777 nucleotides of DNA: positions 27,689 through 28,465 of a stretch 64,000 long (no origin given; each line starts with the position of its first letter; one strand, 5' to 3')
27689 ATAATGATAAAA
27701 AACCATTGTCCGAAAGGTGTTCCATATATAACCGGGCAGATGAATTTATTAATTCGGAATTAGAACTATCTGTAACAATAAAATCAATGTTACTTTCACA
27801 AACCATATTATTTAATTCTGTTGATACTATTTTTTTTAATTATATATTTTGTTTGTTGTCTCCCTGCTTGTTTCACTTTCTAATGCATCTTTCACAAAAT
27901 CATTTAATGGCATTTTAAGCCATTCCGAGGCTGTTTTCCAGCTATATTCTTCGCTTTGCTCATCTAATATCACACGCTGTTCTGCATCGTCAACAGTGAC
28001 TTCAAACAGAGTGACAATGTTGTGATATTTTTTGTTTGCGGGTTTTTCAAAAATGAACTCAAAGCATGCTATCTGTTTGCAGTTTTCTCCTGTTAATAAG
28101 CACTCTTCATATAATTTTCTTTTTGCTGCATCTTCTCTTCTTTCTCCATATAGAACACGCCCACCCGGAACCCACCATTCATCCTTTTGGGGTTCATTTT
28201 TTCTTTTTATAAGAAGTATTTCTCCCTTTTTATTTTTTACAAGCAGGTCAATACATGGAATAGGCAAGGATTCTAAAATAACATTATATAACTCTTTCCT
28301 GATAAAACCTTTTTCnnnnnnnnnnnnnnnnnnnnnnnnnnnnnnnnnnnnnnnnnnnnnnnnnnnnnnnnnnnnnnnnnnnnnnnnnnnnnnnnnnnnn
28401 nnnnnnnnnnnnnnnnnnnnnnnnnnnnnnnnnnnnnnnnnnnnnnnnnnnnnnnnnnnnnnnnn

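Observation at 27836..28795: Tandem fusion of two GDP-mannose mannosyl hydrolase (Gmm/WcaH)-like NUDIX domains in one polypeptide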

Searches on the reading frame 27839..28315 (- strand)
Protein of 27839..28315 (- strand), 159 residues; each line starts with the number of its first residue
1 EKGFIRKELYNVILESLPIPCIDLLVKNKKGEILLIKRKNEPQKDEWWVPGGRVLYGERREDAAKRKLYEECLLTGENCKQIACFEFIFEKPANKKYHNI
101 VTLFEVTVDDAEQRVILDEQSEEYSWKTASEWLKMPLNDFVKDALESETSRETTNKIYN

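Call 4: search_protein_families(library=ncbifam, proteins=[window:27839-28315:-], max_evalue=0.01)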
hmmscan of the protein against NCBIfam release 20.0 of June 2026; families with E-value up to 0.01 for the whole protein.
window:27839-28315:- (159 aa): 17 families
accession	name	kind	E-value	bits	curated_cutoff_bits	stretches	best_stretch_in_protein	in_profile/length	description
NF011963.0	PRK15434.1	subfamily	4.1e-16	59.1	146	1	4-133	2-135/159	GDP-mannose mannosyl hydrolase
NF050029.2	TransRepNtr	equivalog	4.6e-07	29.6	400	1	26-147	31-151/245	ADPR responsive transcriptional repressor NtrR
NF006530.0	PRK08999.1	equivalog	5.3e-07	29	245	1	26-92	13-80/315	Nudix family hydrolase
TIGR00586.1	mutt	equivalog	7.9e-07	29.1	97.9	1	25-91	11-78/129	8-oxo-dGTP diphosphatase MutT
NF041652.1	Nud_hyd_Dein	equivalog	2.9e-06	27.6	200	1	25-85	19-83/152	Nudix hydrolase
NF001938.0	PRK00714.1-5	equivalog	3.2e-06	26.6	116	1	20-73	14-73/172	RNA pyrophosphohydrolase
NF003787.0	PRK05379.1-4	equivalog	1.2e-05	24.5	449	1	28-74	216-262/346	bifunctional nicotinamide-nucleotide adenylyltransferase/Nudix hydroxylase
NF008044.0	PRK10776.1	equivalog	1.5e-05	24.9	148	1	25-91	10-77/130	8-oxo-dGTP diphosphatase MutT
NF003788.0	PRK05379.1-5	equivalog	2.7e-05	23.7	354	1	28-74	221-267/351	bifunctional nicotinamide-nucleotide adenylyltransferase/Nudix hydroxylase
NF007834.0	PRK10546.1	equivalog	5e-05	23.1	156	1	28-137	12-114/135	pyrimidine (deoxy)nucleoside triphosphate diphosphatase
NF001937.0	PRK00714.1-4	equivalog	7.3e-05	22.5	139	1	22-85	11-71/161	RNA pyrophosphohydrolase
NF003786.0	PRK05379.1-2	equivalog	0.00011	21.5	397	1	28-74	226-272/354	bifunctional nicotinamide-nucleotide adenylyltransferase/Nudix hydroxylase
NF001934.0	PRK00714.1-1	equivalog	0.00017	21.1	241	1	22-83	11-69/176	RNA pyrophosphohydrolase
NF003785.0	PRK05379.1-1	equivalog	0.00029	20.2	418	1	30-92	213-277/347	bifunctional nicotinamide-nucleotide adenylyltransferase/Nudix hydroxylase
TIGR02705.1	nudix_YtkD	equivalog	0.0011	18.5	154.4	1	49-83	49-80/156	RNA deprotection pyrophosphohydrolase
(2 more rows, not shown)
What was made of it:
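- Checked: For each half the best NCBIfam model is NF011963, GDP-mannose mannosyl hydrolase (call 4).
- The score is far below the curated family cutoff (call 4).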

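Call 72: find_homologous_proteins(query=A3, max_evalue=1e-15)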
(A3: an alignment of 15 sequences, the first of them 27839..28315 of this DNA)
Query A3 (15 sequences) (159 aa, profile of the alignment): 1568 proteins with E <= 1e-15 among 8000 candidates; the best 120 are listed.
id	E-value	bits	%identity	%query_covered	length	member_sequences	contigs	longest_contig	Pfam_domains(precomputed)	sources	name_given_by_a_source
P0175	3.9e-49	185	44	89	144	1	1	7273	PF00293.35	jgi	jgi:8-oxo-dGTP diphosphatase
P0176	4.5e-49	184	45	90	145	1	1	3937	PF00293.35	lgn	-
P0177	2.7e-48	182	48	89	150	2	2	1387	PF00293.35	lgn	-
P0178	7.9e-48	180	43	89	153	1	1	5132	PF00293.35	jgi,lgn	-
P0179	1.2e-47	180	45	90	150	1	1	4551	PF00293.35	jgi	jgi:colanic acid biosynthesis protein WcaH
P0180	1.3e-47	180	49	82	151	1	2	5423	PF00293.35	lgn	-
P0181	2.4e-47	179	49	90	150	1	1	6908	PF00293.35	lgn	-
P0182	5.5e-47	178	46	89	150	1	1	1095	PF00293.35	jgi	jgi:colanic acid biosynthesis protein WcaH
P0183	1.8e-46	176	39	80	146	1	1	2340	PF00293.35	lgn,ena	-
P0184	1.8e-46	176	54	52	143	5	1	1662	PF00293.35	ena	-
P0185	3.0e-46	175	41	77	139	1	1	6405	PF00293.35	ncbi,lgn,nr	ncbi:MAG: NUDIX domain-containing protein [Candidatus Parcubacteria bacterium]|nr:NUDIX domain-conta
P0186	1.4e-45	173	42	91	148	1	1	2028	PF00293.35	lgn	-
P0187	1.8e-45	173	42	81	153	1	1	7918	PF00293.35,PF14815.13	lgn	-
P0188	6.1e-44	168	34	78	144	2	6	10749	PF00293.35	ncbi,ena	-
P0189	6.1e-44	168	35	80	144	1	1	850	PF00293.35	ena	-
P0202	9.5e-43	164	39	79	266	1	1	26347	PF01467.33,PF00293.35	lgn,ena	-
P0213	2.9e-42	162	40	77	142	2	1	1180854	PF00293.35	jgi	jgi:colanic acid biosynthesis protein WcaH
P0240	2.5e-41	159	43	81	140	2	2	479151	PF00293.35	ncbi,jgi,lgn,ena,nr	ncbi:MAG: NUDIX domain-containing protein [Candidatus Omnitrophica bacterium]|jgi:colanic acid biosy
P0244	3.5e-41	159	43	77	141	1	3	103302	PF00293.35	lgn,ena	-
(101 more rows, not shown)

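Call 74: find_encoding_contigs(protein=P0213, flank=8000, max_places=1)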
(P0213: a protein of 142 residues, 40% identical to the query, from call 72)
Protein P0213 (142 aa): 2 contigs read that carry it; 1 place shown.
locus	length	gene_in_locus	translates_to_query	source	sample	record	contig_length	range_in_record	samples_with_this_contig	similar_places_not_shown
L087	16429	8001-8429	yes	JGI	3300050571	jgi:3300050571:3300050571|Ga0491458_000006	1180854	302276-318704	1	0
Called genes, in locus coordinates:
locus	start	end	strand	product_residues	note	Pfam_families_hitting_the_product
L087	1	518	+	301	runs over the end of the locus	PF01973:MptE-like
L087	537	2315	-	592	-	PF00515:TPR_1, PF07719:TPR_2 (weak), PF13174:TPR_6 (faint), PF13181:TPR_8 (faint), PF13374:TPR_10 (faint), PF13432:TPR_16 (weak), PF13414:TPR_11, PF14559:TPR_19 (weak), +6 more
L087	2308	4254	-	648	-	PF13432:TPR_16 (weak), PF14559:TPR_19 (weak), PF13414:TPR_11 (weak), PF00515:TPR_1 (weak), PF07719:TPR_2 (weak), PF13181:TPR_8 (weak), PF13424:TPR_12 (weak), PF13431:TPR_17 (weak), +7 more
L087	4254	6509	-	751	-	PF21033:RMD1-3 (faint), PF13371:TPR_9 (faint), PF13428:TPR_14 (faint), PF13432:TPR_16 (weak), PF13424:TPR_12, PF00515:TPR_1 (weak), PF13181:TPR_8 (weak), PF14559:TPR_19 (weak), +13 more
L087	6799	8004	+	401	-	PF08421:Methyltransf_13, PF13489:Methyltransf_23, PF08241:Methyltransf_11 (faint), PF08242:Methyltransf_12, PF08484:Methyltransf_14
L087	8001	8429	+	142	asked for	PF00293:NUDIX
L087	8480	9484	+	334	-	PF01370:Epimerase, PF16363:GDP_Man_Dehyd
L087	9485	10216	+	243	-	PF00535:Glycos_transf_2, PF13641:Glyco_tranf_2_3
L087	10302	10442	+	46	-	-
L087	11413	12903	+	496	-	PF00916:Sulfate_transp, PF16983:MFS_MOT1 (weak), PF01740:STAS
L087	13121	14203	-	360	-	PF00657:Lipase_GDSL (faint), PF13472:Lipase_GDSL_2 (weak)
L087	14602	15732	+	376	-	PF00903:Glyoxalase (weak), PF13669:Glyoxalase_4 (faint), PF00903:Glyoxalase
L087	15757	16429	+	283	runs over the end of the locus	PF01557:FAA_hydrolase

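Call 75: find_encoding_contigs(protein=P0240, flank=8000, max_places=1)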
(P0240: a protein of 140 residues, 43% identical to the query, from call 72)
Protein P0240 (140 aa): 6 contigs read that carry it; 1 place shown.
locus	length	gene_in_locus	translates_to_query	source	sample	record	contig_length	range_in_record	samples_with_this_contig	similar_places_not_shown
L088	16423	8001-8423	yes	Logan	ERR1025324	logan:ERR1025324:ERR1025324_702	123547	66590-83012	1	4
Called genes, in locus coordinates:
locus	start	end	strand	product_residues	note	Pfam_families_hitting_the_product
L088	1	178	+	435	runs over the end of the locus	PF13231:PMT_2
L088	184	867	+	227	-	PF00535:Glycos_transf_2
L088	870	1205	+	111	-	PF10066:DUF2304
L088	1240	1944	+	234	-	PF13489:Methyltransf_23 (weak)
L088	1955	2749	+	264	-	PF00535:Glycos_transf_2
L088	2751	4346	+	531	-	PF02310:B12-binding, PF04055:Radical_SAM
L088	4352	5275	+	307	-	PF00535:Glycos_transf_2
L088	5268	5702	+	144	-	-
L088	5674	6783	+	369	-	PF01041:DegT_DnrJ_EryC1, PF00155:Aminotran_1_2 (weak)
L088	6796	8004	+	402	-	PF08421:Methyltransf_13, PF13489:Methyltransf_23, PF08242:Methyltransf_12 (weak), PF08484:Methyltransf_14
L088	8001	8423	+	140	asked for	PF00293:NUDIX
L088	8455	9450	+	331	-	PF01370:Epimerase, PF16363:GDP_Man_Dehyd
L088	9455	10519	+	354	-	PF00535:Glycos_transf_2, PF13641:Glyco_tranf_2_3 (weak)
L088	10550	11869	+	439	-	PF04932:Wzy_C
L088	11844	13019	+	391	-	PF13439:Glyco_transf_4, PF13579:Glyco_trans_4_4, PF20706:GT4-conflict, PF00534:Glycos_transf_1, PF13692:Glyco_trans_1_4, PF13524:Glyco_trans_1_2 (weak)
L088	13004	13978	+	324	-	PF01073:3Beta_HSD, PF01370:Epimerase, PF04321:RmlD_sub_bind, PF16363:GDP_Man_Dehyd, PF07993:NAD_binding_4 (weak)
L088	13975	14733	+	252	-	PF00535:Glycos_transf_2, PF10111:Glyco_tranf_2_2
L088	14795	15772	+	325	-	PF01370:Epimerase, PF04321:RmlD_sub_bind, PF16363:GDP_Man_Dehyd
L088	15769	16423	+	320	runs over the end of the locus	PF00953:Glycos_transf_4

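Call 76: find_encoding_contigs(protein=P0244, flank=8000, max_places=1)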
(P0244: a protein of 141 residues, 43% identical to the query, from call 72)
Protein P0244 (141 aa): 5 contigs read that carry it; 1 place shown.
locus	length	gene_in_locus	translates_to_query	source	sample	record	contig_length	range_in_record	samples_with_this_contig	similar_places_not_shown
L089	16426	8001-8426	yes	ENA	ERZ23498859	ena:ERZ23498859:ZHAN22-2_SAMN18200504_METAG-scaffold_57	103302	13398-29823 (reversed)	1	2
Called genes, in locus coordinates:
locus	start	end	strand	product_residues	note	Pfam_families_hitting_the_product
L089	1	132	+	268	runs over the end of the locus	PF00535:Glycos_transf_2, PF10111:Glyco_tranf_2_2, PF13641:Glyco_tranf_2_3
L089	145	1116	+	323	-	PF13489:Methyltransf_23, PF01728:FtsJ (faint), PF05175:MTS (weak), PF13847:Methyltransf_31, PF08241:Methyltransf_11, PF08242:Methyltransf_12, PF13649:Methyltransf_25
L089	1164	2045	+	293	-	PF00535:Glycos_transf_2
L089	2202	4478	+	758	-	-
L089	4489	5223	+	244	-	PF00535:Glycos_transf_2, PF13641:Glyco_tranf_2_3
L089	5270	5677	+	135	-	-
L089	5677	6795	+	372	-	PF00155:Aminotran_1_2 (weak), PF01041:DegT_DnrJ_EryC1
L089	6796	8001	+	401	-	PF08421:Methyltransf_13, PF13489:Methyltransf_23, PF08242:Methyltransf_12 (weak), PF08484:Methyltransf_14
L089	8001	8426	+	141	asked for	PF00293:NUDIX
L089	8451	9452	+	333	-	PF01370:Epimerase, PF16363:GDP_Man_Dehyd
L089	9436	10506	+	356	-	PF00535:Glycos_transf_2, PF10111:Glyco_tranf_2_2, PF13641:Glyco_tranf_2_3 (weak)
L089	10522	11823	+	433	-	PF04932:Wzy_C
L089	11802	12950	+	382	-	PF00534:Glycos_transf_1, PF13692:Glyco_trans_1_4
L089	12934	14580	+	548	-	-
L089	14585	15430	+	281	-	PF00535:Glycos_transf_2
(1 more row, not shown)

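Call 77: find_encoding_contigs(protein=P0202, flank=8000, max_places=1)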
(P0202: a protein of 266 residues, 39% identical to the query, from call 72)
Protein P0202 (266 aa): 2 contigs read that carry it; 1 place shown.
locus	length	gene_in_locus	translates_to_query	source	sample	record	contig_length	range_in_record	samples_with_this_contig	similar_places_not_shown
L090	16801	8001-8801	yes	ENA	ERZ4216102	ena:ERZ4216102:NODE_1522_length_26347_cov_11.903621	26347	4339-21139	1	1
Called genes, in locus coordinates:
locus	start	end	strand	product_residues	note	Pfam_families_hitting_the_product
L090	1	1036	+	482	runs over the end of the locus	PF04466:Terminase_3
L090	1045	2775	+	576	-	-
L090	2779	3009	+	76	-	-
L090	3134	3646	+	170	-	-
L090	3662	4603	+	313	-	-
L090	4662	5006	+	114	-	-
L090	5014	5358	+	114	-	-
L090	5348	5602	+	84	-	-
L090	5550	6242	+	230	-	-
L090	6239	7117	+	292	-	PF13524:Glyco_trans_1_2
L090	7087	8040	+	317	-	-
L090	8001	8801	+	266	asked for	PF01467:CTP_transf_like, PF00293:NUDIX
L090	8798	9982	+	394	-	PF08421:Methyltransf_13, PF13489:Methyltransf_23, PF08484:Methyltransf_14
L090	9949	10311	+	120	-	PF14667:Polysacc_synt_C, PF00190:Cupin_1 (faint), PF07883:Cupin_2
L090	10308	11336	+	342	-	PF01041:DegT_DnrJ_EryC1, PF00155:Aminotran_1_2 (weak)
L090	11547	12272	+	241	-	PF24175:SU10_adaptor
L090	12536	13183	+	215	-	-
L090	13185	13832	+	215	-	-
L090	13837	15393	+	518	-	-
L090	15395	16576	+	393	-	-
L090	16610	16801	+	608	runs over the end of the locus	-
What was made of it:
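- It was also present in 3 of 3 members sampled from long contigs, and in a phage module (calls 74-77).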

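Call 78: search_solved_structures(query=P0202, max_evalue=0.01)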
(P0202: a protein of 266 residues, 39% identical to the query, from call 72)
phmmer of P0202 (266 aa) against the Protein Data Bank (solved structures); distinct sequences matched with E-value up to 0.01: 72 (the best 60 are shown).
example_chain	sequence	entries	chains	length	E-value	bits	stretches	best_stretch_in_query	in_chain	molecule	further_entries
1rya_A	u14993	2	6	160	2.4e-13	53.4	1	137-257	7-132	GDP-mannose mannosyl hydrolase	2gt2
2gt4_A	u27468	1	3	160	3.9e-13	52.7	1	137-257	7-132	GDP-mannose mannosyl hydrolase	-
2i8t_A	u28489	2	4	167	4.8e-13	52.4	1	137-255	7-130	GDP-mannose mannosyl hydrolase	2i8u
3id9_A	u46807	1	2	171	5.8e-10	42.3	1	140-209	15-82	MutT/NUDIX family protein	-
6dt3_A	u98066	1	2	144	1.2e-08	37.9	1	149-256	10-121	Nucleoside triphosphatase NudI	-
3oga_A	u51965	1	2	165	1.7e-08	37.5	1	148-261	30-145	Nucleoside triphosphatase nudI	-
3n77_A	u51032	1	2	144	2.4e-08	37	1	149-255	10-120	Nucleoside triphosphatase nudI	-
4dyw_A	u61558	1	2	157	6.8e-08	35.5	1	151-215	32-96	MutT/NUDIX family protein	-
5zrc_A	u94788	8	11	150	2.3e-07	33.8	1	149-208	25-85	Putative mutator protein MutT2/NUDIX hydrolase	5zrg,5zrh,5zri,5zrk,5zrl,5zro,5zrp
2qjo_A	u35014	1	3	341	2.5e-07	33.7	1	149-216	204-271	Bifunctional NMN adenylyltransferase/Nudix hydrolase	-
3ees_A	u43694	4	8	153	4.5e-07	32.8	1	149-207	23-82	Probable pyrophosphohydrolase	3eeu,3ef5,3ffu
2yyh_A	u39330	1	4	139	1.1e-06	31.6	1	160-239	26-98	8-OXO-dGTPase domain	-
3elb_A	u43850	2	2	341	3.9e-06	29.8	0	7-73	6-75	Ethanolamine-phosphate cytidylyltransferase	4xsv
1coz_A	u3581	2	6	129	4.1e-06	29.7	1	10-91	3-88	PROTEIN (GLYCEROL-3-PHOSPHATE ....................) | glycerol-3-phosphate cytidylyltransferase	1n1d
3gg6_A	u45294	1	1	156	8.5e-06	28.7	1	158-206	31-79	Nucleoside diphosphate-linked moiety X motif 18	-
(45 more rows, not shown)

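Call 79: search_protein_families(library=ncbifam, proteins=[P0202, L090:7087-8040:+, L090:6239-7117:+, L090:5550-6242:+, L090:9949-10311:+, L090:10308-11336:+, L088:5268-5702:+, L088:8455-9450:+, L087:8480-9484:+, L088:9455-10519:+], max_evalue=0.00001)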
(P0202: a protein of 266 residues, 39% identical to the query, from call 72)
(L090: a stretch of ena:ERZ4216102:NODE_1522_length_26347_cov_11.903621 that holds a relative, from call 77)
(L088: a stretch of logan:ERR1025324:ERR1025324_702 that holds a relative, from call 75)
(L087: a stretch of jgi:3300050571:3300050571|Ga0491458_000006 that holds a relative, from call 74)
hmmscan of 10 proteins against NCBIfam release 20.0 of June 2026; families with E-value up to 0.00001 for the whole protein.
P0202 (266 aa): 19 families
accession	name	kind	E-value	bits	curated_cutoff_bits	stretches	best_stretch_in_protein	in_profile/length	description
NF011963.0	PRK15434.1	subfamily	1.4e-17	63.8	146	1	136-255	5-129/159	GDP-mannose mannosyl hydrolase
NF003787.0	PRK05379.1-4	equivalog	6e-15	55.1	449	1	148-206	208-266/346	bifunctional nicotinamide-nucleotide adenylyltransferase/Nudix hydroxylase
NF003786.0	PRK05379.1-2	equivalog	1.8e-14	53.7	397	1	118-205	190-275/354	bifunctional nicotinamide-nucleotide adenylyltransferase/Nudix hydroxylase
TIGR02199.1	rfaE_dom_II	equivalog_domain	1.2e-11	44.7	181.5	1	7-131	10-140/144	D-glycero-beta-D-manno-heptose 1-phosphate adenylyltransferase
NF003791.0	PRK05379.2-3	equivalog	2.4e-11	43.4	409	1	148-211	202-265/340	bifunctional nicotinamide-nucleotide adenylyltransferase/Nudix hydroxylase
NF003788.0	PRK05379.1-5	equivalog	2.8e-11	43.3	354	1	148-211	213-276/351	bifunctional nicotinamide-nucleotide adenylyltransferase/Nudix hydroxylase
NF012016.0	PRK15472.1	equivalog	9.3e-11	41.6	95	1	151-256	7-118/141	nucleoside triphosphatase NudI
TIGR00125.1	cyt_tran_rel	domain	2.5e-10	40.4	27.7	1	11-70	2-61/65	adenylyltransferase/cytidyltransferase family protein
NF001985.0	PRK00777.1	subfamily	4.3e-10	39.9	104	1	7-73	3-68/157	pantetheine-phosphate adenylyltransferase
NF006530.0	PRK08999.1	equivalog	2.4e-09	36.7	245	1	150-225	8-85/315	Nudix family hydrolase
TIGR01518.1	g3p_cytidyltrns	equivalog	9.9e-09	35.4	165.4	1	11-88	1-81/125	glycerol-3-phosphate cytidylyltransferase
NF005518.0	PRK07143.1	equivalog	2.9e-07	30.2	232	1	4-80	11-92/281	hypothetical protein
NF008454.0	PRK11316.1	equivalog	4.3e-07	28.9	521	1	6-129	338-467/475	bifunctional D-glycero-beta-D-manno-heptose-7-phosphate kinase/D-glycero-beta-D-manno-heptose 1-phosphate adenylyltransferase HldE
TIGR00586.1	mutt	equivalog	5.2e-07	29.7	97.9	1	153-218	10-77/129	8-oxo-dGTP diphosphatase MutT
NF003790.0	PRK05379.2-2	equivalog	6.5e-07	28.8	403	0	149-205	218-274/354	bifunctional nicotinamide mononucleotide adenylyltransferase/ADP-ribose pyrophosphatase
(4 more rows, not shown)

L090:7087-8040:+ (317 aa): 0 families

L090:6239-7117:+ (292 aa): 0 families

L090:5550-6242:+ (230 aa): 0 families

L090:9949-10311:+ (120 aa): 0 families

L090:10308-11336:+ (342 aa): 8 families
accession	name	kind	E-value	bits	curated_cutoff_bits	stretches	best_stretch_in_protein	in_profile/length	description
TIGR04181.1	NHT_00031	hypoth_equivalog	1.5e-70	237.9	420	1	2-320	1-357/359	LegC family aminotransferase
TIGR03588.1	PseC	equivalog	7.5e-57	192.9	423.5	1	1-338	1-377/380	UDP-4-amino-4,6-dideoxy-N-acetyl-beta-L-altrosamine transaminase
NF008687.0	PRK11706.1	equivalog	1.1e-44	152.7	375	1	1-340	1-373/375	dTDP-4-amino-4,6-dideoxygalactose transaminase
NF008658.2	PRK11658.1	equivalog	6.2e-40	137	631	1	2-258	5-278/379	UDP-4-amino-4-deoxy-L-arabinose aminotransferase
TIGR02379.1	ECA_wecE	subfamily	3.2e-37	128.2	434.85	1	1-254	1-271/376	dTDP-4-amino-4,6-dideoxy-D-glucose transaminase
NF011936.0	PRK15407.1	equivalog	3.4e-36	124.9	423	2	4-192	39-243/440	lipopolysaccharide biosynthesis protein RfbH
TIGR04427.1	PLP_DesI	equivalog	1.5e-29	103.3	650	1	29-251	51-277/390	dTDP-4-dehydro-6-deoxyglucose aminotransferase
NF005816.0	PRK07682.1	equivalog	2.9e-06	26.2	620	1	53-150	97-202/390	aminotransferase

L088:5268-5702:+ (144 aa): 1 family
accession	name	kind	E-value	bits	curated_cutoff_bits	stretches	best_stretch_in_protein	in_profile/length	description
TIGR04366.1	cupin_WbuC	subfamily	7.8e-10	38.7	42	1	42-130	42-127/132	WbuC family cupin fold metalloprotein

L088:8455-9450:+ (331 aa): 7 families
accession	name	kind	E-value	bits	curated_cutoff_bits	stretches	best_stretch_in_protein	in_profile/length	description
TIGR01472.1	gmd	equivalog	1.8e-117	392.4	415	1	2-323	1-341/342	GDP-mannose 4,6-dehydratase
TIGR04180.1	EDH_00030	hypoth_equivalog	1.3e-19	70.4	475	1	5-307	2-296/297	NAD-dependent 4,6-dehydratase LegB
TIGR01181.1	dTDP_gluc_dehyt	equivalog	3.4e-17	62.5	365.1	1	5-319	3-310/321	dTDP-glucose 4,6-dehydratase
TIGR02622.1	CDP_4_6_dhtase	equivalog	1.5e-12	47.4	278.45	1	2-172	5-172/352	CDP-glucose 4,6-dehydratase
TIGR01179.1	galE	equivalog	2e-10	40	262.3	1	4-314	2-319/332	UDP-glucose 4-epimerase GalE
NF007490.0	PRK10084.1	subfamily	2.4e-07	30.1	649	0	138-238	151-247/361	dTDP-glucose 4,6-dehydratase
NF007582.0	PRK10217.1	equivalog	4.2e-07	29.4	698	1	1-237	1-239/355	dTDP-glucose 4,6-dehydratase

L087:8480-9484:+ (334 aa): 5 families
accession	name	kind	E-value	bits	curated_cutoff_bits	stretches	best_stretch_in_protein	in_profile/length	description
TIGR01472.1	gmd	equivalog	7.8e-115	383.7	415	1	7-328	1-341/342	GDP-mannose 4,6-dehydratase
TIGR01181.1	dTDP_gluc_dehyt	equivalog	1.3e-19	70.5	365.1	1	10-322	3-308/321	dTDP-glucose 4,6-dehydratase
TIGR04180.1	EDH_00030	hypoth_equivalog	8.1e-18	64.5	475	1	10-312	2-296/297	NAD-dependent 4,6-dehydratase LegB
TIGR02622.1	CDP_4_6_dhtase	equivalog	2e-12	47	278.45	1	7-177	5-172/352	CDP-glucose 4,6-dehydratase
TIGR01179.1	galE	equivalog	3e-07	29.6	262.3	0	9-176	2-162/332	UDP-glucose 4-epimerase GalE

L088:9455-10519:+ (354 aa): 17 families
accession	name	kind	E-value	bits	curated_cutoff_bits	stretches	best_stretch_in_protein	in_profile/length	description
NF050050.1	ProtGlycPglI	equivalog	9.4e-18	64.6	500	1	9-125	4-121/306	GalNAc(5)-diNAcBac-PP-undecaprenol beta-1,3-glucosyltransferase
NF007482.0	PRK10073.1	equivalog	7.6e-17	61.3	423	1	4-128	3-127/334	glycosyltransferase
NF047683.1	TeichurnBiosyTuaG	equivalog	3.8e-15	56.2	400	1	5-113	4-112/252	teichuronic acid biosynthesis protein TuaG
NF038302.1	EPS_HpsE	equivalog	1.6e-12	47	300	1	9-101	3-100/307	hormogonium polysaccharide biosynthesis glycosyltransferase HpsE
NF007453.0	PRK10018.1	equivalog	8e-12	45.4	382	1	3-111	2-110/280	colanic acid biosynthesis glycosyltransferase WcaA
NF041875.1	EPS_EpsD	equivalog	5e-11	42.6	370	1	9-111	1-103/325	exopolysaccharide biosynthesis glycosyltransferase EpsD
TIGR03937.1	PgaC_IcaA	equivalog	7.2e-11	41.7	422.3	1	4-115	42-153/407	poly-beta-1,6-N-acetyl-D-glucosamine synthase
NF053739.1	GlytfEpsEBac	equivalog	9.1e-11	41.2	450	1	9-98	3-93/265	glycosyltransferase EpsE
TIGR04017.1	WcaA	equivalog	1.1e-10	41.6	495.75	1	4-111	2-109/279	colanic acid biosynthesis glycosyltransferase WcaA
TIGR03111.1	glyc2_xrt_Gpos1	hypoth_equivalog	1.7e-10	40.3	363.95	1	9-161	51-197/439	TIGR03111 family XrtG-associated glycosyltransferase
TIGR04283.1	glyco_like_mftF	equivalog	8.9e-10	38.5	182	1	9-115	1-101/221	TIGR04283 family arsenosugar biosynthesis glycosyltransferase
TIGR04440.1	glyco_TIGR04440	domain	8.8e-09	35.4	70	1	9-114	2-108/215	TIGR00180 family glycosyltransferase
NF041394.1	GtaseAglG_Halo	equivalog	1.1e-08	34.7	440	1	7-107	3-102/304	glucosyl-dolichyl phosphate glucuronosyltransferase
TIGR04009.1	wcaE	equivalog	3.2e-08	33.2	369.2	1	24-103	21-98/248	colanic acid biosynthesis glycosyltransferase WcaE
NF047588.1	GlcsyltransPgfSStrep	equivalog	7.1e-07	28.7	500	1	9-118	3-116/308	glycosyltransferase PgfS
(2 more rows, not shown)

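Call 88: predict_structure(alignment_id=A4)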
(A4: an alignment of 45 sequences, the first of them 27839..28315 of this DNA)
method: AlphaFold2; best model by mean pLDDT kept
length: 159 residues; sequences in the alignment: 45
mean_pLDDT: 90.8   pTM: 0.82
mean pLDDT of the five models: 90.8, 90.6, 89.7, 89.3, 88.6
residues with pLDDT >= 90: 111; 70-90: 41; 50-70: 6; < 50: 1
segments of 3 or more residues with pLDDT < 50: none
pLDDT, mean of each block of 10 residues (from residue 1): 74 86 96 96 94 97 97 93 90 80 94 89 97 96 94 78
secondary structure, 60 per line:
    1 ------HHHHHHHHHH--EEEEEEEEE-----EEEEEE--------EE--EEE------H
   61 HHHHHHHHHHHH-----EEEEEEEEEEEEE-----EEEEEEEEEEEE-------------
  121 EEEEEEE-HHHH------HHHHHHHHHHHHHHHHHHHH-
elements in order: H7-16 E19-27 E33-38 E51-53 H60-72 E78-90 E96-107 E121-127 H129-132 H139-158
